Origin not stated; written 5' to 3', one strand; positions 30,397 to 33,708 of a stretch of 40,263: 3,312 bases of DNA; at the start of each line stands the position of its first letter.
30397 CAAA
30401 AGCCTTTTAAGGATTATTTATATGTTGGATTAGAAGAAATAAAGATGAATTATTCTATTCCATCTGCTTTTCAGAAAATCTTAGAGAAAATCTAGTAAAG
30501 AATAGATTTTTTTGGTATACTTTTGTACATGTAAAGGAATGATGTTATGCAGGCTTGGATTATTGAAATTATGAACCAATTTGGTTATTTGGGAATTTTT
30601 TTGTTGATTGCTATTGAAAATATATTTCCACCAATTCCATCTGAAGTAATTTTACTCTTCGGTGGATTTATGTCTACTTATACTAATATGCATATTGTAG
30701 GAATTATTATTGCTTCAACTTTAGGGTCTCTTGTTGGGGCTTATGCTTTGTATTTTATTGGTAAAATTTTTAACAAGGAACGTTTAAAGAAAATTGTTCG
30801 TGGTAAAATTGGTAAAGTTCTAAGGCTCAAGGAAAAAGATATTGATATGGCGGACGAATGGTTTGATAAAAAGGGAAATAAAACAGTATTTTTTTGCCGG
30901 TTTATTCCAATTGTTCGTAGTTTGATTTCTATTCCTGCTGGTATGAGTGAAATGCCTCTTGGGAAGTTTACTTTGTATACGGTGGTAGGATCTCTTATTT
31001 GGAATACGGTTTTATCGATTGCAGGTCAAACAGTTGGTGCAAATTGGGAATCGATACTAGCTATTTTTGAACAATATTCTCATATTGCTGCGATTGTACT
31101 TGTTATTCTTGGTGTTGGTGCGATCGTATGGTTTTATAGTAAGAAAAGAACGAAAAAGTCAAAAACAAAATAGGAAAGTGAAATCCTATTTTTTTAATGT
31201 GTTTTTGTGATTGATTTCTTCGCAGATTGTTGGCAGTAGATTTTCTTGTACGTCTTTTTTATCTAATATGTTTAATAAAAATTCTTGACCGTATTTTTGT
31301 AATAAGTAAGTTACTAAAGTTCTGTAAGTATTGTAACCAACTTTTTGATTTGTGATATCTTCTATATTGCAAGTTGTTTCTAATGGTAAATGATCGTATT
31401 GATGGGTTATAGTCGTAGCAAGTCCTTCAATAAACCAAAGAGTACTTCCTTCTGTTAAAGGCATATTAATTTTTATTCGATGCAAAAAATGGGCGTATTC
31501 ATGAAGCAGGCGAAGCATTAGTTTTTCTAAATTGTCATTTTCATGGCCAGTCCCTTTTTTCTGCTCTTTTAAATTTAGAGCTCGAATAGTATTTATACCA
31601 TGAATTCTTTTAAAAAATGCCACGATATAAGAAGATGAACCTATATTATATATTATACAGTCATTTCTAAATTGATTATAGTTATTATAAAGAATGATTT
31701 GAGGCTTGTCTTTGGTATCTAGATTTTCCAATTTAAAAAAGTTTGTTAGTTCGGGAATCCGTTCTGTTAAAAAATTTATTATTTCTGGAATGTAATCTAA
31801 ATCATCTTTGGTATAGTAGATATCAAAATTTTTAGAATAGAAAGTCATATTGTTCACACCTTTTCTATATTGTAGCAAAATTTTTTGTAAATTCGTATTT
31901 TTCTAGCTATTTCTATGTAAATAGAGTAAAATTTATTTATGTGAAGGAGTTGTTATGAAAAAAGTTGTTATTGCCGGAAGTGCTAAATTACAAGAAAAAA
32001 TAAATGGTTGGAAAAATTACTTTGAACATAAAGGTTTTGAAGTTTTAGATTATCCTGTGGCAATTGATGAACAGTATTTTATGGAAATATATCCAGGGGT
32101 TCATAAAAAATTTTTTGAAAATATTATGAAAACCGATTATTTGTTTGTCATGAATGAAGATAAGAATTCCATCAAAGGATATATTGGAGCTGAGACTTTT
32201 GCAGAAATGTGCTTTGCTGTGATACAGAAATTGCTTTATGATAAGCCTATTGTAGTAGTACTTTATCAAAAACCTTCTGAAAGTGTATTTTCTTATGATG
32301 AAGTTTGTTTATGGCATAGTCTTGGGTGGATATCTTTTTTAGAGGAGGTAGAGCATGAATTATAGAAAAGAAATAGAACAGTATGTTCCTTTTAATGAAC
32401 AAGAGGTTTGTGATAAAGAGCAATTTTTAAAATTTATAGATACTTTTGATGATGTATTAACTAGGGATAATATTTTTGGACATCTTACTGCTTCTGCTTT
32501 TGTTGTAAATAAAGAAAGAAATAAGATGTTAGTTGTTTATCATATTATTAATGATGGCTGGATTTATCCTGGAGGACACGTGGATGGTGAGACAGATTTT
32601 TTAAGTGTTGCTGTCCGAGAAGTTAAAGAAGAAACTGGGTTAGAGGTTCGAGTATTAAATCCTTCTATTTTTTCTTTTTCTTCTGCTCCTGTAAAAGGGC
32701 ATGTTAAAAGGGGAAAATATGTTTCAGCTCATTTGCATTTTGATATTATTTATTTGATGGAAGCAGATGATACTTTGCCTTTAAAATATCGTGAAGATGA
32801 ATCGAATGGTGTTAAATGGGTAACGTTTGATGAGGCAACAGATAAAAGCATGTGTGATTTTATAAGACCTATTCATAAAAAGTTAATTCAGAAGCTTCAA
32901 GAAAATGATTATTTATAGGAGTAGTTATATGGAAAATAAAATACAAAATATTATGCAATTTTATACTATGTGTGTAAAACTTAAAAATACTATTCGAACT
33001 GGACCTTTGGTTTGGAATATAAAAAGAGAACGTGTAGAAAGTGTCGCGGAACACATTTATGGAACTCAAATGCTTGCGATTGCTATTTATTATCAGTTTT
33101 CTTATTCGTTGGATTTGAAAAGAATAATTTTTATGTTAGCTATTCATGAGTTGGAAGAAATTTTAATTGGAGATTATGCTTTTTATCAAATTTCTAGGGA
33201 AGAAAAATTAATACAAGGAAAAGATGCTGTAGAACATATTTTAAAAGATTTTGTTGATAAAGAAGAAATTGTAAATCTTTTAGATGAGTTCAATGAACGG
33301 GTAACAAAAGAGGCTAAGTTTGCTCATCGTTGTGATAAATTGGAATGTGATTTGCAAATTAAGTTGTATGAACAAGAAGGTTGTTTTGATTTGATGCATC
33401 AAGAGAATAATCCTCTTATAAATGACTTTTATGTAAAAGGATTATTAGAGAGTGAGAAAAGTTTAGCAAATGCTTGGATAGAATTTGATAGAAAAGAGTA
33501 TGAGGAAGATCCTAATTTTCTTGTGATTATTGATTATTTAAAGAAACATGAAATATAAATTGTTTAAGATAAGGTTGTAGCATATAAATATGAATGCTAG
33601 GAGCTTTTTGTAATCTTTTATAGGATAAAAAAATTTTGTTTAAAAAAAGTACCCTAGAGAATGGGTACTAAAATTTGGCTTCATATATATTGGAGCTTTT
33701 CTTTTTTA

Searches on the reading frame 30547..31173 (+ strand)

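Call 73: search_protein_families(library=pfam, proteins=[window:30547-31173:+], max_evalue=0.001)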
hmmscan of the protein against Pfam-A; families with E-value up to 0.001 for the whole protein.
window:30547-31173:+ (208 aa): 1 family
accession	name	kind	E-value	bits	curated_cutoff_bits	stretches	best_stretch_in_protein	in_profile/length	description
PF09335.16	VTT_dom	-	1.7e-25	90.3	33.9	1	30-161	1-122/123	VTT domain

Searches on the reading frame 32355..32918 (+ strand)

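Call 73: search_protein_families(library=pfam, proteins=[window:32355-32918:+], max_evalue=0.001)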
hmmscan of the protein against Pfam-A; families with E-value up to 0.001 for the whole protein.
window:32355-32918:+ (187 aa): 1 family
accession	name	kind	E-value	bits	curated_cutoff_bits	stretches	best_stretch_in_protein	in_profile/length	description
PF00293.34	NUDIX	-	3.4e-15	56.7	21.1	1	43-177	3-130/134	NUDIX domain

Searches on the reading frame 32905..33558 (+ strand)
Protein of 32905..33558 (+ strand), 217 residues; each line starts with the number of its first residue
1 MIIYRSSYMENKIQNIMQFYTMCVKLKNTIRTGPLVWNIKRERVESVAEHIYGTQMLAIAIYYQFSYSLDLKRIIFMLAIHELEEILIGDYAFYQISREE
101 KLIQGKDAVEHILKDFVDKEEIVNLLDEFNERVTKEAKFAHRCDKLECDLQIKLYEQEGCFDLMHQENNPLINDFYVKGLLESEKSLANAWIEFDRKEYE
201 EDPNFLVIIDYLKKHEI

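Call 73: search_protein_families(library=pfam, proteins=[window:32905-33558:+], max_evalue=0.001)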
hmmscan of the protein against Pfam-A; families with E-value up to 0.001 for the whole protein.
window:32905-33558:+ (217 aa): 2 families
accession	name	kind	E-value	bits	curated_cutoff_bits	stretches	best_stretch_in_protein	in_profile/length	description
PF13023.12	HD_3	-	1.6e-24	87.1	22.5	1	25-158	3-137/165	HD domain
PF12917.13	YfbR-like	-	0.00013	22.2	25.9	1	18-119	1-102/182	5'-deoxynucleotidase YfbR-like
